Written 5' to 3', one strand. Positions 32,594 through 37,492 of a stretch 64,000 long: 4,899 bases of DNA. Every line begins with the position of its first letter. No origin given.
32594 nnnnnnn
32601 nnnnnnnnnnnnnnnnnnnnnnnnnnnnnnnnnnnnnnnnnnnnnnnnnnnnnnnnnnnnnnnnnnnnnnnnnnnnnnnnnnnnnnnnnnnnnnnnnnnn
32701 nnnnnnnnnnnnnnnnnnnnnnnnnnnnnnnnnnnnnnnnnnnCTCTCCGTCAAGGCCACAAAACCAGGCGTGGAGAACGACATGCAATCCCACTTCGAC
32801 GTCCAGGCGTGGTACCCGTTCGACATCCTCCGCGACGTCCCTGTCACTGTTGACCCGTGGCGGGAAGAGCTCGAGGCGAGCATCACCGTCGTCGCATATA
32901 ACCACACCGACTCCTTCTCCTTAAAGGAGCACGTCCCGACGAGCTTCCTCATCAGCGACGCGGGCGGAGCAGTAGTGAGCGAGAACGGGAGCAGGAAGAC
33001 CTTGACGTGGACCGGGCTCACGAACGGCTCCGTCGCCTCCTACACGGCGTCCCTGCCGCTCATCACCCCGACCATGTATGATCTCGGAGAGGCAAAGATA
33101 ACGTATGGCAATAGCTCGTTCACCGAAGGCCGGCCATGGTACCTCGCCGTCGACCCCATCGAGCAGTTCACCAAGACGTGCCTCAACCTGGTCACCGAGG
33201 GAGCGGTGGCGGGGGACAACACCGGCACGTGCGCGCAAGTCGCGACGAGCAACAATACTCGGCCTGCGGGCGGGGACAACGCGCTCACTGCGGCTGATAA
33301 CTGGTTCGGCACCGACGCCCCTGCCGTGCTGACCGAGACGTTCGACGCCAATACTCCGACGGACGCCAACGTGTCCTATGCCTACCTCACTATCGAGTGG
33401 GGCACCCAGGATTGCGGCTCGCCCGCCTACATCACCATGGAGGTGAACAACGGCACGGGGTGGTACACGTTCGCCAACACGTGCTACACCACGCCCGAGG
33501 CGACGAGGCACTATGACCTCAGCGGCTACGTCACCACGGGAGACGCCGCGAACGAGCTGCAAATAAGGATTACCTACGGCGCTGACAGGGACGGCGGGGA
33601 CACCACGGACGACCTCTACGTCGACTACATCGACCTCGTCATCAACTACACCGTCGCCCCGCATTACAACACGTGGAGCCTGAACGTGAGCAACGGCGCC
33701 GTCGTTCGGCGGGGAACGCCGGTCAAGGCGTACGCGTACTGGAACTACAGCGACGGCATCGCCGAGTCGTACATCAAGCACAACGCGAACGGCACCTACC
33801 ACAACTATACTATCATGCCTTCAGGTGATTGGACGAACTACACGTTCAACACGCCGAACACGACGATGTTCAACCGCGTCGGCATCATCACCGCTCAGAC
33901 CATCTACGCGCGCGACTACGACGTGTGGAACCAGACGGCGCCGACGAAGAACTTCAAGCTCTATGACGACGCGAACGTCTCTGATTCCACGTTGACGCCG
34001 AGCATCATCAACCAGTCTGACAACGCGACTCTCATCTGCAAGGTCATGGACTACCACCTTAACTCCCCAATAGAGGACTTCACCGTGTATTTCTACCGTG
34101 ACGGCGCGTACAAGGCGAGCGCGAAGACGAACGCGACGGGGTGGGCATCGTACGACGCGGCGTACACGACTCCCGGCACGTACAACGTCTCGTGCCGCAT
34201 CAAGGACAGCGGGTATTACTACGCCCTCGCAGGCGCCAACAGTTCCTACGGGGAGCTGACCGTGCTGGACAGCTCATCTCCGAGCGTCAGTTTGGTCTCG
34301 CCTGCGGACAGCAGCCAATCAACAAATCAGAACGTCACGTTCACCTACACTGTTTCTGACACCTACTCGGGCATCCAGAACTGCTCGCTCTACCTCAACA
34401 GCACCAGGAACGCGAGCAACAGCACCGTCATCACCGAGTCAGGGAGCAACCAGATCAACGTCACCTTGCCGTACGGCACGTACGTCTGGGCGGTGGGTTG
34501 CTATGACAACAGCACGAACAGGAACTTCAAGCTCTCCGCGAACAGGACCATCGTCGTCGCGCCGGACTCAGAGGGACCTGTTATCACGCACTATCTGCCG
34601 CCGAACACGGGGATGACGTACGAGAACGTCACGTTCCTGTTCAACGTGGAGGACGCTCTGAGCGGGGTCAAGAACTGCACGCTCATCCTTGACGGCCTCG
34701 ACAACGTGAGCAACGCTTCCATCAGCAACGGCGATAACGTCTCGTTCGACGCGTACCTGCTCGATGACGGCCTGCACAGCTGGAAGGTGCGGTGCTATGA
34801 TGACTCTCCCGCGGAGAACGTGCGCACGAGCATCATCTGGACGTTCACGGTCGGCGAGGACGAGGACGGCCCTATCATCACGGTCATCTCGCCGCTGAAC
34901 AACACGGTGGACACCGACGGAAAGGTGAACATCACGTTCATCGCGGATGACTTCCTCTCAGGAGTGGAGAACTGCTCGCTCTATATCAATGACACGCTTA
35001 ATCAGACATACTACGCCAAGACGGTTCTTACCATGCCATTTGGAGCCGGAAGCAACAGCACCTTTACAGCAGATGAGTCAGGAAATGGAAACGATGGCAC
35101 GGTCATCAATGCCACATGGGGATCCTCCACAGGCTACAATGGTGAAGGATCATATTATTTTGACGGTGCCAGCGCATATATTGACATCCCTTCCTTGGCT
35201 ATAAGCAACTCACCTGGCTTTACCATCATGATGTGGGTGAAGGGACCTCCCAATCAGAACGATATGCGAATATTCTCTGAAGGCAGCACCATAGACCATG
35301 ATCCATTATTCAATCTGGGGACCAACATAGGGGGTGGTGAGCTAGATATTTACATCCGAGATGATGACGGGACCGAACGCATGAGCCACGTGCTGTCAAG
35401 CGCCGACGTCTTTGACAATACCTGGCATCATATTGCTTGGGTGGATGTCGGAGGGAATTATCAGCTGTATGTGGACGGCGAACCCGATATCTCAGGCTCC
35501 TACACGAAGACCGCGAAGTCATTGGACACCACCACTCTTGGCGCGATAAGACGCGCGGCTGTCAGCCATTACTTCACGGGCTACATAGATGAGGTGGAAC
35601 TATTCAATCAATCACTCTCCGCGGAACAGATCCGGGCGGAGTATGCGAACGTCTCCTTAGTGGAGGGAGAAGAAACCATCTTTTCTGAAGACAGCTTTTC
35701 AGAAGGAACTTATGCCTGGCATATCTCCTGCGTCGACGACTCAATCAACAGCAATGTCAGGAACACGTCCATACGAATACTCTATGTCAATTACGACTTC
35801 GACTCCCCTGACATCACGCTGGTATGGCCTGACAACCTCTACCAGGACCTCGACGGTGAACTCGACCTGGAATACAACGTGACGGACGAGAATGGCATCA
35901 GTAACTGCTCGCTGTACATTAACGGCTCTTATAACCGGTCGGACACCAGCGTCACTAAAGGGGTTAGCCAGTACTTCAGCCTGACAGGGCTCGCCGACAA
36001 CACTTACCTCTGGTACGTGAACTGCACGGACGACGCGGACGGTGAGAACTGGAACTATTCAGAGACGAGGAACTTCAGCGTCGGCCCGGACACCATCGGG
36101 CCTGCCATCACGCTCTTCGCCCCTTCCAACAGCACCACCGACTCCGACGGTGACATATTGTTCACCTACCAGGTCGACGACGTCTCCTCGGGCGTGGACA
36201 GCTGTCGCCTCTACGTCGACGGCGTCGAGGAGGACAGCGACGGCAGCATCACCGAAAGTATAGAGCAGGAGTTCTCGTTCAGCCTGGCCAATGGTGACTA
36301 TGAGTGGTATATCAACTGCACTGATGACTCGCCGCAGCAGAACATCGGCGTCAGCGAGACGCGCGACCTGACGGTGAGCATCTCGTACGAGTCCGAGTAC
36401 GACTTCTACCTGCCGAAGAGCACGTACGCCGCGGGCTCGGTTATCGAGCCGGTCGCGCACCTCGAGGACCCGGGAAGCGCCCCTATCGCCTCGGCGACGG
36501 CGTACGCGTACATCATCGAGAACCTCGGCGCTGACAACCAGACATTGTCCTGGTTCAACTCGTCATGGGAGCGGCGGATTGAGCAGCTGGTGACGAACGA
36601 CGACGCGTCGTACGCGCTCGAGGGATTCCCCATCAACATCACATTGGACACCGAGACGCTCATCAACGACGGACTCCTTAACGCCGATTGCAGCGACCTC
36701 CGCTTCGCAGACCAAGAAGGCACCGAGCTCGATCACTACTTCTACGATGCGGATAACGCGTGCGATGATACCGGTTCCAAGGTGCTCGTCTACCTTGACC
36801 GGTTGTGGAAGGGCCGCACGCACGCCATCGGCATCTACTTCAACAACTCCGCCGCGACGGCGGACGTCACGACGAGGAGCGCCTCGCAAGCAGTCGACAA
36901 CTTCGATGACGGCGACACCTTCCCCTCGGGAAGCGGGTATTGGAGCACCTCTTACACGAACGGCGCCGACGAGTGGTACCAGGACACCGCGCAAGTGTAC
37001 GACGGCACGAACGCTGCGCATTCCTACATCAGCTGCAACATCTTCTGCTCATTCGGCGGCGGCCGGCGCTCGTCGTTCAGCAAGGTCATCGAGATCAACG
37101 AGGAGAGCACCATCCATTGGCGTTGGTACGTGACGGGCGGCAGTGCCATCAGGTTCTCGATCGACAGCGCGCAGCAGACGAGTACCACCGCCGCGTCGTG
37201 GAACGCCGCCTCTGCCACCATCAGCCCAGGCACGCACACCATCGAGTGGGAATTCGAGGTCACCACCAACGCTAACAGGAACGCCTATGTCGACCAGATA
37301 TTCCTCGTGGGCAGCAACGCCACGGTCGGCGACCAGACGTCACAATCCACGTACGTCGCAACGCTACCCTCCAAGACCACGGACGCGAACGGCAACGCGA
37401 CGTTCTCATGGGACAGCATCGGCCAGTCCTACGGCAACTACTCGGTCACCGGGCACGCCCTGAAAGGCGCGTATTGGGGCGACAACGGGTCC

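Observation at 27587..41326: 4,579-aa sequon-saturated mosaic surface protein without a recognisable C-terminal anchor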

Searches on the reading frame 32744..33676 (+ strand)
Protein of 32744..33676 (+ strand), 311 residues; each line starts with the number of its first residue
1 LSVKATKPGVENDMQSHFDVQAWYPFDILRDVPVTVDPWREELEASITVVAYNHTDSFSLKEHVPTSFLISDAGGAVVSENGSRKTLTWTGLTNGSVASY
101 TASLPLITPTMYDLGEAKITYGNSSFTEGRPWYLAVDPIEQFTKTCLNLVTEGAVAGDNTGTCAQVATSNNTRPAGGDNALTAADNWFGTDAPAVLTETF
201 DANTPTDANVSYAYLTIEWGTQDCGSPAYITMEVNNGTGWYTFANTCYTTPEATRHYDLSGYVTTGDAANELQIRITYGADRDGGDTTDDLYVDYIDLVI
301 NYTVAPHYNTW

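Call 57: search_protein_families(library=pfam, proteins=[window:32744-33676:+], max_evalue=1)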
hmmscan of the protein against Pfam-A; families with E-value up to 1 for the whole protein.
window:32744-33676:+ (311 aa): 1 family
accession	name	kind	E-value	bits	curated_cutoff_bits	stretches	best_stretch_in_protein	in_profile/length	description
PF23841.1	Phage_tail_terminator_2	-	0.11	13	27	1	36-95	63-122/161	Phage tail termination protein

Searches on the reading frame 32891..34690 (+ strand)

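Call 4: search_protein_families(library=pfam, proteins=[window:32891-34690:+], max_evalue=0.01)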
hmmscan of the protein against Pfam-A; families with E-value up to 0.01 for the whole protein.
window:32891-34690:+ (600 aa): 2 families
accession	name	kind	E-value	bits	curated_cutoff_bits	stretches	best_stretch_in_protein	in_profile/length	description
PF02369.22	Big_1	-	5.6e-05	23.6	34.9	1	371-439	11-82/93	Bacterial Ig-like domain (group 1)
PF23034.1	DUF7035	-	0.0015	19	27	0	460-549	2-93/137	Domain of unknown function (DUF7035)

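Call 24: search_protein_families(library=ncbifam, proteins=[window:32891-34690:+], max_evalue=0.1)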
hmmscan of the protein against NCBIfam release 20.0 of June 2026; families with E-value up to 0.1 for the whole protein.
window:32891-34690:+ (600 aa): 1 family
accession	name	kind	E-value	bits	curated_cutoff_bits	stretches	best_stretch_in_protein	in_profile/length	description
TIGR03012.1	sulf_tusD_dsrE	equivalog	0.023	14.6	89.25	0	376-414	13-51/127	sulfurtransferase complex subunit TusD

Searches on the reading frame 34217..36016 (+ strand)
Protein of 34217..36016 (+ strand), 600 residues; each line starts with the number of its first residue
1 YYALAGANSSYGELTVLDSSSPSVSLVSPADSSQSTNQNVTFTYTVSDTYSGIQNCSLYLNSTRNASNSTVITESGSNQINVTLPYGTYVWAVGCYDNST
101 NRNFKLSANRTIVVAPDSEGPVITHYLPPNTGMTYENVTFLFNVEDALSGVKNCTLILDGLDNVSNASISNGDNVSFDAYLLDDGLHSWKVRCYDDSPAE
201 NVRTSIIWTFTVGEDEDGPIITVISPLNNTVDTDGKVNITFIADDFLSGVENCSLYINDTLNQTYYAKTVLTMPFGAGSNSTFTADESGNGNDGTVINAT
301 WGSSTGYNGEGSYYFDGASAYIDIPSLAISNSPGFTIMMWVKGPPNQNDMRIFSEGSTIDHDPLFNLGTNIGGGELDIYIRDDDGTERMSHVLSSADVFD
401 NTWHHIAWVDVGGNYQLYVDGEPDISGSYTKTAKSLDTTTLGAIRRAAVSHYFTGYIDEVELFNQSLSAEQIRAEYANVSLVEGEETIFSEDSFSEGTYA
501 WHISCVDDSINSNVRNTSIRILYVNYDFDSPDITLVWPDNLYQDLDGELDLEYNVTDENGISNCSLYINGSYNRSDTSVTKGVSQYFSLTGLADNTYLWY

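Call 4: search_protein_families(library=pfam, proteins=[window:34217-36016:+], max_evalue=0.01)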
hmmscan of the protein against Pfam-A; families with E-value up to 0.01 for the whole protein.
window:34217-36016:+ (600 aa): 6 families
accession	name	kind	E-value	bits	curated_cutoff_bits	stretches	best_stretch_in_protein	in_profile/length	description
PF13385.13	Laminin_G_3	-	5.9e-23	82.1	27.6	1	316-472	1-150/151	Concanavalin A-like lectin/glucanases superfamily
PF17957.7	Big_7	-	1.5e-13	51.6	24.1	2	22-82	1-54/70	Bacterial Ig domain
PF23034.1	DUF7035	-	6.7e-08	33.2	27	0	18-107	2-93/137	Domain of unknown function (DUF7035)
PF02973.23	Sialidase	-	2.6e-06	27.5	26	1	412-473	116-182/189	Sialidase, N-terminal domain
PF02210.31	Laminin_G_2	-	0.0001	23.2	22.9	1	383-462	35-123/126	Laminin G domain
PF00054.30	Laminin_G_1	-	0.00032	21.4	24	1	387-466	40-129/131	Laminin G domain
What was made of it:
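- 35009..35653 (+): Lineage-specific LamG (Laminin_G_3) insertion, aa 2475-2689. GC3 is 0.57 against 0.81 for the whole gene. Pfam at 5.9e-23 (call 4).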

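Call 24: search_protein_families(library=ncbifam, proteins=[window:34217-36016:+], max_evalue=0.1)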
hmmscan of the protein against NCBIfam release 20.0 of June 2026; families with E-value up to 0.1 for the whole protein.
window:34217-36016:+ (600 aa): 2 families
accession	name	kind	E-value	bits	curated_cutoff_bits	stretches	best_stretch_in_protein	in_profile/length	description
NF052521.1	TafC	equivalog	8.3e-08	31.7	410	1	333-478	216-362/373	TafC family fimbrial protein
NF047441.1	Lepto_OmpL47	equivalog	0.014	15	250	0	236-297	165-226/336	multi-beta-barrel domain surface protein OmpL47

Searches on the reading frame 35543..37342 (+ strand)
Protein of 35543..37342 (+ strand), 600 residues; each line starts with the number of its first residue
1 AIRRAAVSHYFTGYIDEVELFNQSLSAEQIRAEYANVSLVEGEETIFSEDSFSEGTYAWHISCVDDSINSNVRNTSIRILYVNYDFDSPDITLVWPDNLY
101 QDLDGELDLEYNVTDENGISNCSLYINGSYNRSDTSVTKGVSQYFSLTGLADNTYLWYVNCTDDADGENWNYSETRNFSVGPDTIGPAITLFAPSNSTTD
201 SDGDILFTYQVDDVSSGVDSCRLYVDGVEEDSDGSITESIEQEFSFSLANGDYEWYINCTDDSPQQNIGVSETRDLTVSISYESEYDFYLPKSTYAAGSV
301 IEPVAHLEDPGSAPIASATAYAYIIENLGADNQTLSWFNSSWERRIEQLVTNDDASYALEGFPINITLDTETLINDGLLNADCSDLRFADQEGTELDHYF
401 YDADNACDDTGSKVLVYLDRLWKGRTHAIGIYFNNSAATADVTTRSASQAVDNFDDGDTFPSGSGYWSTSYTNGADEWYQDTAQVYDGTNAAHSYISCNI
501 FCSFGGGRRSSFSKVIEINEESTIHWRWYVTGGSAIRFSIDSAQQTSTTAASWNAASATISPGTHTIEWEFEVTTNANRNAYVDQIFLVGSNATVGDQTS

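Call 4: search_protein_families(library=pfam, proteins=[window:35543-37342:+], max_evalue=0.01)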
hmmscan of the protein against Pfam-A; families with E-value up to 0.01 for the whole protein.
window:35543-37342:+ (600 aa): 3 families
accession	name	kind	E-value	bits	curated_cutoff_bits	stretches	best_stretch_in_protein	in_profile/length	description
PF10102.14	DUF2341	-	9.2e-06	26.5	23.4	1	382-468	1-82/84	Domain of unknown function (DUF2341)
PF17957.7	Big_7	-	1.3e-05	26.2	24.1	0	187-249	1-57/70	Bacterial Ig domain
PF13385.13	Laminin_G_3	-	0.0089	16.6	27.6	0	8-30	128-150/151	Concanavalin A-like lectin/glucanases superfamily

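Call 24: search_protein_families(library=ncbifam, proteins=[window:35543-37342:+], max_evalue=0.1)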
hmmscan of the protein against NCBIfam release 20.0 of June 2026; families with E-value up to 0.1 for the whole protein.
window:35543-37342:+ (600 aa): 0 families
